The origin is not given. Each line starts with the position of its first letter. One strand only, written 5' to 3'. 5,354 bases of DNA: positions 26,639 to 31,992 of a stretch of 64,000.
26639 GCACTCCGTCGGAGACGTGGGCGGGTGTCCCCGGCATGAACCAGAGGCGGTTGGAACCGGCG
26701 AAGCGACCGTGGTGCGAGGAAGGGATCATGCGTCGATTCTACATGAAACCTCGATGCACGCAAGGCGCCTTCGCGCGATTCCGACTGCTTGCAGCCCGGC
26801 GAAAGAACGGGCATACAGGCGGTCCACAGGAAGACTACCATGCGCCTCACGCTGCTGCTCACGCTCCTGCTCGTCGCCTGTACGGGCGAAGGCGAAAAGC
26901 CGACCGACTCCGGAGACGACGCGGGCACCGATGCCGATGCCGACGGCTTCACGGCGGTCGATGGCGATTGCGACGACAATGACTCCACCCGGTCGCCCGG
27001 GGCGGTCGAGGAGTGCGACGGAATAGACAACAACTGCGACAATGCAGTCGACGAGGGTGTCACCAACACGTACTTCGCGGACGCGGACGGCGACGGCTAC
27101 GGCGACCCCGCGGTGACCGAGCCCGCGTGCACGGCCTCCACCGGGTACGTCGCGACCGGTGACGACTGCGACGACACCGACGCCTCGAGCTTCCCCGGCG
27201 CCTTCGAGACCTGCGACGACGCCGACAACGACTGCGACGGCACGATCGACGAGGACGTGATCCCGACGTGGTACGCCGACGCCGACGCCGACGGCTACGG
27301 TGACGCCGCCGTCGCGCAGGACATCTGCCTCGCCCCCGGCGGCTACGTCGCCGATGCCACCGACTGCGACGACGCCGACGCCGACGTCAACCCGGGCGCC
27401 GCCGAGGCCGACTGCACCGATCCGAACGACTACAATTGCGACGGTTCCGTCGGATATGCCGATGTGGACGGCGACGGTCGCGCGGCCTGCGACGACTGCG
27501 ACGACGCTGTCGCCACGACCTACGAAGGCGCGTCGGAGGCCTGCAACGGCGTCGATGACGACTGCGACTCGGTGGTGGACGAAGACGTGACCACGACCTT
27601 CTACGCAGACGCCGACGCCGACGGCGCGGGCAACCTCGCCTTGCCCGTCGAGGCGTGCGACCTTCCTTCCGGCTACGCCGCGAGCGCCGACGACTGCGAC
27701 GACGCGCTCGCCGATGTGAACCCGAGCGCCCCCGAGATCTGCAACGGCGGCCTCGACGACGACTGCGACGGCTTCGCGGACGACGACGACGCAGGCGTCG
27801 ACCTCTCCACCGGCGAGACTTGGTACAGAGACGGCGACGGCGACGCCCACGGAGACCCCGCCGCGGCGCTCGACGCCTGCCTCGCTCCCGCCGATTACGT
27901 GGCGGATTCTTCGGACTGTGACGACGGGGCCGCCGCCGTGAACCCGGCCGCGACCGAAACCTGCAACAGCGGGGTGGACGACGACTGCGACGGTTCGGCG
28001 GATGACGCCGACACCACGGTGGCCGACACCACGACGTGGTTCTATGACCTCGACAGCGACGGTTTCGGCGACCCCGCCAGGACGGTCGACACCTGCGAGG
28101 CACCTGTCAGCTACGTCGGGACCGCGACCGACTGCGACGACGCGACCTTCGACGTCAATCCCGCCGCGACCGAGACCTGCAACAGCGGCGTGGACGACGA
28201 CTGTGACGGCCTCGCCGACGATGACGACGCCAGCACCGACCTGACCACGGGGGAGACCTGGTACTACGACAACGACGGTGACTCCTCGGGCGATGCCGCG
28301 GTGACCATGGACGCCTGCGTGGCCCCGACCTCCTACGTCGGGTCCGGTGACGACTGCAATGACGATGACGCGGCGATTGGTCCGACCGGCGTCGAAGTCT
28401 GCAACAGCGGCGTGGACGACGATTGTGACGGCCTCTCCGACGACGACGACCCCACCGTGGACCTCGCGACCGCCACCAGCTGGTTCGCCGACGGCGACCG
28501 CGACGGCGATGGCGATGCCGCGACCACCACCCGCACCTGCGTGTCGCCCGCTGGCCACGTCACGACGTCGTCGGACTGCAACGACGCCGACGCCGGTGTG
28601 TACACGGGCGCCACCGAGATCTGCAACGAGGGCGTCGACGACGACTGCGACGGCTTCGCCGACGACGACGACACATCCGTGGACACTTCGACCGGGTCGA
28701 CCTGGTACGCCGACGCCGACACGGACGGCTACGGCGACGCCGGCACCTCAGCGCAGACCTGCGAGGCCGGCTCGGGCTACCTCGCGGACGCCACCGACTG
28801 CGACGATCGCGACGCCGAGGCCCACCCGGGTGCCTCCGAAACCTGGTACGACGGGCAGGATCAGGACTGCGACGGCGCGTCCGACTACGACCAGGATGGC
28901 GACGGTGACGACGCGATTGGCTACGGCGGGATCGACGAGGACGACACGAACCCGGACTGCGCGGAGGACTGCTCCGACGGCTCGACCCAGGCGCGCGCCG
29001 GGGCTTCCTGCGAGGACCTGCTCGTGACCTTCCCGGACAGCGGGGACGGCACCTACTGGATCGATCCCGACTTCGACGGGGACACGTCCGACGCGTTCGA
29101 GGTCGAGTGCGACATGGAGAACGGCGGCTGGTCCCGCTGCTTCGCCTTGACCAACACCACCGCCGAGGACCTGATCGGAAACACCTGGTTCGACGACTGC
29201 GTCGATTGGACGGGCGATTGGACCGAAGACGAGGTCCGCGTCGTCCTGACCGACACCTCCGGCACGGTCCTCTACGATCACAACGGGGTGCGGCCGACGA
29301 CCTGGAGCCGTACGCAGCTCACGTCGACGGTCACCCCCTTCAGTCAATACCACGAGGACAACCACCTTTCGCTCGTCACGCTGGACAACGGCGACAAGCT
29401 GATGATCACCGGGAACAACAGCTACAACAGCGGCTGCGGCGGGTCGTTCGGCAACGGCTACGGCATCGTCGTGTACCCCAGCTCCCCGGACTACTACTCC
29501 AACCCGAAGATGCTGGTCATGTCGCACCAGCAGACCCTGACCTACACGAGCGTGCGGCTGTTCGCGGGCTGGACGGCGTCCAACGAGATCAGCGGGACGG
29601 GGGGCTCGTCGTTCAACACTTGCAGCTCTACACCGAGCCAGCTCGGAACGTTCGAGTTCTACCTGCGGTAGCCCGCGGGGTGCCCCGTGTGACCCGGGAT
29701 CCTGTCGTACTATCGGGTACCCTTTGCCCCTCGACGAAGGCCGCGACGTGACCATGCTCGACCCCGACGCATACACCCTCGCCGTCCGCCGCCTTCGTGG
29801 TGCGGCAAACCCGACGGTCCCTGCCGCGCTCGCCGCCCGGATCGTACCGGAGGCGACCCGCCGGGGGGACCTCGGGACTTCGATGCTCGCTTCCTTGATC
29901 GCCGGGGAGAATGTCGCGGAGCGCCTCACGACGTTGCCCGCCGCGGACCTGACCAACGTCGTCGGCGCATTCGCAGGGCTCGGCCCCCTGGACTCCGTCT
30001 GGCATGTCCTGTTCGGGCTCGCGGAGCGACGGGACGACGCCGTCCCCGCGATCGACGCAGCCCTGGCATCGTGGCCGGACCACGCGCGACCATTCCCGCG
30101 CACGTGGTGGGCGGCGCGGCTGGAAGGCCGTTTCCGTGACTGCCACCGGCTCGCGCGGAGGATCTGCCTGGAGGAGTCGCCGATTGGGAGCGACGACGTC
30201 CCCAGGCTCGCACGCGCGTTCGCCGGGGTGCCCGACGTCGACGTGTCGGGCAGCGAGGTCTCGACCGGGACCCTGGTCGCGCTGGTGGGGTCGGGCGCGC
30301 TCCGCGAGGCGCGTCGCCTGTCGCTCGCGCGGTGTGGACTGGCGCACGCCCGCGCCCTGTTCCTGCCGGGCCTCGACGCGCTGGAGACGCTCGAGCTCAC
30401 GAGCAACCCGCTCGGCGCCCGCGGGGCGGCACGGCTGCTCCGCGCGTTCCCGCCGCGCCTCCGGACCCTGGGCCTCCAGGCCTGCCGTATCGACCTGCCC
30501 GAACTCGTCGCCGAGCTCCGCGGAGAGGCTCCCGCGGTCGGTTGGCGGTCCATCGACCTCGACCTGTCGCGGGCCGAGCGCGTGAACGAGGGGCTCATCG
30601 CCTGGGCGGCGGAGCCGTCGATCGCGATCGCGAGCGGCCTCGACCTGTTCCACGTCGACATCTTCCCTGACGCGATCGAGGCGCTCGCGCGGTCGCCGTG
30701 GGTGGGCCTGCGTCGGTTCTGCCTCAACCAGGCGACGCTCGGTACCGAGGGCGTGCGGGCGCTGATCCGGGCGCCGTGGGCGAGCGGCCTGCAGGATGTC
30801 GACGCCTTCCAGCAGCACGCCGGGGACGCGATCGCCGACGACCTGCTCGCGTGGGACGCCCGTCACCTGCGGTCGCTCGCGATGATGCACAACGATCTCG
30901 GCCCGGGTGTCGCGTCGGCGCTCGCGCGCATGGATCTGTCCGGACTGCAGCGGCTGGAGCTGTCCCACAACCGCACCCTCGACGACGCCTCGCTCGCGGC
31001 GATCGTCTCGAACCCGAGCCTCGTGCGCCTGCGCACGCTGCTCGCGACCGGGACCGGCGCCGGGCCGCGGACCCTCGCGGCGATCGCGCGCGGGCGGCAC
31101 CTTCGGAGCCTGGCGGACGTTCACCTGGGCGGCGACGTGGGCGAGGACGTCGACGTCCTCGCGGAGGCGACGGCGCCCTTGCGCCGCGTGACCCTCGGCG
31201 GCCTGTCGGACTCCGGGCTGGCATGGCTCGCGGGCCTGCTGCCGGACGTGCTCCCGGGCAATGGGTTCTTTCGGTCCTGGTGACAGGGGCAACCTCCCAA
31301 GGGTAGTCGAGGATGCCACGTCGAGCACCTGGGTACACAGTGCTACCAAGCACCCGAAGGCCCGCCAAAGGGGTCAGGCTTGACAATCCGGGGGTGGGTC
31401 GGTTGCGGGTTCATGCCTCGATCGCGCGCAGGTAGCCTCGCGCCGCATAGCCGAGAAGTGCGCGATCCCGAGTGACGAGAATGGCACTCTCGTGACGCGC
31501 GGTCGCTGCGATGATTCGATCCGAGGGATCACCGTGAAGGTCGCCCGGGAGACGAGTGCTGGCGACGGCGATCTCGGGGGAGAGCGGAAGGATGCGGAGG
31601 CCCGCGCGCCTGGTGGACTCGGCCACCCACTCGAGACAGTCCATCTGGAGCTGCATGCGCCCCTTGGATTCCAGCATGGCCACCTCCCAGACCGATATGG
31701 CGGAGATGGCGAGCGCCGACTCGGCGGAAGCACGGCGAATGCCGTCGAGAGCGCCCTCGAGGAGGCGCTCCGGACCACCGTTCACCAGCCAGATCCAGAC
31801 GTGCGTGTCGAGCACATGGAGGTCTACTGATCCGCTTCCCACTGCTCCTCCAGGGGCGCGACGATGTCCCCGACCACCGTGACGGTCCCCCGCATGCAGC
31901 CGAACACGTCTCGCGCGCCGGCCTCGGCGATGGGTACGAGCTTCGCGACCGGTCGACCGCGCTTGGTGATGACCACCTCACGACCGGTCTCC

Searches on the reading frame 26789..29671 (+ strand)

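Call 44: search_protein_families(library=ncbifam, proteins=[window:26789-29671:+], max_evalue=0.00001)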
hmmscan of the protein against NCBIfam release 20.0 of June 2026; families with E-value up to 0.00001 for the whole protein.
window:26789-29671:+ (960 aa): 1 family
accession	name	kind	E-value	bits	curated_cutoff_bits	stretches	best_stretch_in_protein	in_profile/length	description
NF040941.1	GGGWT_bact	domain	1.2e-09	38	30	1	740-781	1-43/46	fibrinogen-like YCDxxxxGGGW domain-containing protein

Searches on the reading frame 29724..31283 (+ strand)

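Call 37: search_protein_families(library=pfam, proteins=[window:29724-31283:+], max_evalue=0.01)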
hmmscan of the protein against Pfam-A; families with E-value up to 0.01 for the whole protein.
window:29724-31283:+ (519 aa): 2 families
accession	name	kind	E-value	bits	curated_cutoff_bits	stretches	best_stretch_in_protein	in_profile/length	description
PF13516.12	LRR_6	-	1e-07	31.9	23.4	0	380-401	3-24/24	Leucine Rich repeat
PF13855.12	LRR_8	-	8.6e-05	22.7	27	0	398-436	17-54/61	Leucine rich repeat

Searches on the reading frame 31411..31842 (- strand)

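Call 37: search_protein_families(library=pfam, proteins=[window:31411-31842:-], max_evalue=0.01)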
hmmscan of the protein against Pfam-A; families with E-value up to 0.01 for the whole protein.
window:31411-31842:- (143 aa): 1 family
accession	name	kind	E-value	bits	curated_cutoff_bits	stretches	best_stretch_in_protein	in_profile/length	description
PF01850.27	PIN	-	3.3e-15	57.2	23.6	1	10-129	2-114/120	PIN domain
